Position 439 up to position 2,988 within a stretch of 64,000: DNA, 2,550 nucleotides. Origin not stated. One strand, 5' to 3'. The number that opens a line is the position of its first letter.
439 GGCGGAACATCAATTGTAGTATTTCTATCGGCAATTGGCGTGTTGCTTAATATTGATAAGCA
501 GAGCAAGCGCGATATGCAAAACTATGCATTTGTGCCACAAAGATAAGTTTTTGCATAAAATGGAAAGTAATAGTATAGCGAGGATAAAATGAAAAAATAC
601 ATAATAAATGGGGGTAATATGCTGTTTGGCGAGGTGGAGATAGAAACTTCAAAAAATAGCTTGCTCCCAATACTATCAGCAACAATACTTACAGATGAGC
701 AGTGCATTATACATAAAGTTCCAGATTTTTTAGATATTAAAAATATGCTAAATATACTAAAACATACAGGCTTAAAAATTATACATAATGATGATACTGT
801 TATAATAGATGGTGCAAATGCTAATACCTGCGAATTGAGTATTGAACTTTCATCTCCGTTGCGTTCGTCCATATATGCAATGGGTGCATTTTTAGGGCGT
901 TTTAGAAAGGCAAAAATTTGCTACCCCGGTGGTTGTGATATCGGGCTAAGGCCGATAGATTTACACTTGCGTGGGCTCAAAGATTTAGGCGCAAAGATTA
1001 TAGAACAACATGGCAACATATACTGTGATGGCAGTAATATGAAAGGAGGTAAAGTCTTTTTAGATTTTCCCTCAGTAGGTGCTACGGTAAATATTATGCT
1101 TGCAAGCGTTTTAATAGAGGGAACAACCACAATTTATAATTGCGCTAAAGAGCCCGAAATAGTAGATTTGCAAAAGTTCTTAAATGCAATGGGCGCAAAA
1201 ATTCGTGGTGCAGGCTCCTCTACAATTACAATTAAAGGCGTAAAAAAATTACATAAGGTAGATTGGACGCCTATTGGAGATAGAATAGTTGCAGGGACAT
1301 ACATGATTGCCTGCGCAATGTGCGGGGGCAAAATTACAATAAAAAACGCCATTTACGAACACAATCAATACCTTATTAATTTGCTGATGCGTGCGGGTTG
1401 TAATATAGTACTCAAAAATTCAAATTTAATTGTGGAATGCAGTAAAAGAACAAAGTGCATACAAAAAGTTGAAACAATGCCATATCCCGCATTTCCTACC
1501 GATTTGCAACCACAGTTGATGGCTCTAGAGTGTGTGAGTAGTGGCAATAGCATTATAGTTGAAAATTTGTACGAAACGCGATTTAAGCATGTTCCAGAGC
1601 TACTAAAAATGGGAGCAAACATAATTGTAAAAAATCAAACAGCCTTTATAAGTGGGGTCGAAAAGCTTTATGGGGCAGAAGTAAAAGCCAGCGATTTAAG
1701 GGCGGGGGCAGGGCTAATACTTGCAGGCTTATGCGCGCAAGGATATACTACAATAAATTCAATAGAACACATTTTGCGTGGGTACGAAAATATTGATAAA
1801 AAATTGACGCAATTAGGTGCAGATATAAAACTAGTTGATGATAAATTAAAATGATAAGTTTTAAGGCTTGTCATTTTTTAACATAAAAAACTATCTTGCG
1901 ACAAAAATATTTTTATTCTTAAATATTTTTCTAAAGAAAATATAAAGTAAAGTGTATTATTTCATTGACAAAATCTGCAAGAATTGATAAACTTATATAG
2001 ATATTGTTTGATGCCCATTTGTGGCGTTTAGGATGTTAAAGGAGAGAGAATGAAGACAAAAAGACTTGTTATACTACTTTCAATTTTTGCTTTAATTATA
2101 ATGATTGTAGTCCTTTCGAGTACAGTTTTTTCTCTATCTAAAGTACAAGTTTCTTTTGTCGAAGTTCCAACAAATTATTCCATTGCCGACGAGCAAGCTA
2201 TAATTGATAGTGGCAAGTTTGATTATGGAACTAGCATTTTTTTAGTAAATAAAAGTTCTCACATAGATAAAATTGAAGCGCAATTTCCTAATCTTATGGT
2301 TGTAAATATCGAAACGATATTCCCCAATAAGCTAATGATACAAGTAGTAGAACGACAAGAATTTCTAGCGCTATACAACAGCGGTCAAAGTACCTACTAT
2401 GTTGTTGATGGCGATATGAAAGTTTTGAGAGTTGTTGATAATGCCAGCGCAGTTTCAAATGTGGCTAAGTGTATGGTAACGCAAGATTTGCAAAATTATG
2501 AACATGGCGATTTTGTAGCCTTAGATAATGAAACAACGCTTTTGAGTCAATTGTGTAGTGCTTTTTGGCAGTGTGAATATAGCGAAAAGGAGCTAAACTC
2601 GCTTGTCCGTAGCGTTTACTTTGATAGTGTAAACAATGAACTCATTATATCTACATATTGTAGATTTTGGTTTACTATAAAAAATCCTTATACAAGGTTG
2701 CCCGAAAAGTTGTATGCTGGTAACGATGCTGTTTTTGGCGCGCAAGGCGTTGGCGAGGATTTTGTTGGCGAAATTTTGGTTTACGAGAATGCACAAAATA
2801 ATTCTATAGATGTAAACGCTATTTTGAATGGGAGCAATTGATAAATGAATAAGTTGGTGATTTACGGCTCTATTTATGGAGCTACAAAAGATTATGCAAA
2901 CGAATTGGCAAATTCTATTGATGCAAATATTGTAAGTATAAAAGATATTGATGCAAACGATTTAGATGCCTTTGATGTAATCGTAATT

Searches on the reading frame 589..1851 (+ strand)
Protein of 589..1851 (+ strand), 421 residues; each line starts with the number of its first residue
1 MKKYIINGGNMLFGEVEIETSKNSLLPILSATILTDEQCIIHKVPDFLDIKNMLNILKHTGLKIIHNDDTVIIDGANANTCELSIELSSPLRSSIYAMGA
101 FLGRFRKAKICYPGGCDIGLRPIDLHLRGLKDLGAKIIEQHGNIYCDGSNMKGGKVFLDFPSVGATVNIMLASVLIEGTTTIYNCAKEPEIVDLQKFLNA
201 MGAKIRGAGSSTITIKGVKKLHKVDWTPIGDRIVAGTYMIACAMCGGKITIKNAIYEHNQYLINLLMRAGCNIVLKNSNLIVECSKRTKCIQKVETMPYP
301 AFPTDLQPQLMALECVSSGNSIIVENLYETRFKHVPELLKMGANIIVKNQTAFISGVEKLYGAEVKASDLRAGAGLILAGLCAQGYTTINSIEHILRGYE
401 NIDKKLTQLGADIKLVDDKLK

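Call 25: search_protein_families(library=pfam, proteins=[window:589-1851:+], max_evalue=0.00001)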
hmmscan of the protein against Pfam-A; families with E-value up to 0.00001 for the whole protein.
window:589-1851:+ (421 aa): 1 family
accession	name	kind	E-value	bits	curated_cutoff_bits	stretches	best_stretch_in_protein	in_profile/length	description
PF00275.25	EPSP_synthase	-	2.1e-89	300.6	22.8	1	7-406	2-417/417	EPSP synthase (3-phosphoshikimate 1-carboxyvinyltransferase)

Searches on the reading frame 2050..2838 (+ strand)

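Call 25: search_protein_families(library=pfam, proteins=[window:2050-2838:+], max_evalue=0.00001)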
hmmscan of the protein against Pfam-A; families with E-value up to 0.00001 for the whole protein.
window:2050-2838:+ (263 aa): 1 family
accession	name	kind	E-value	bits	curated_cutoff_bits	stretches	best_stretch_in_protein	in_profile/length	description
PF08478.15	POTRA_1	-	1.6e-06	28.7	23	1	45-102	13-69/69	POTRA domain, FtsQ-type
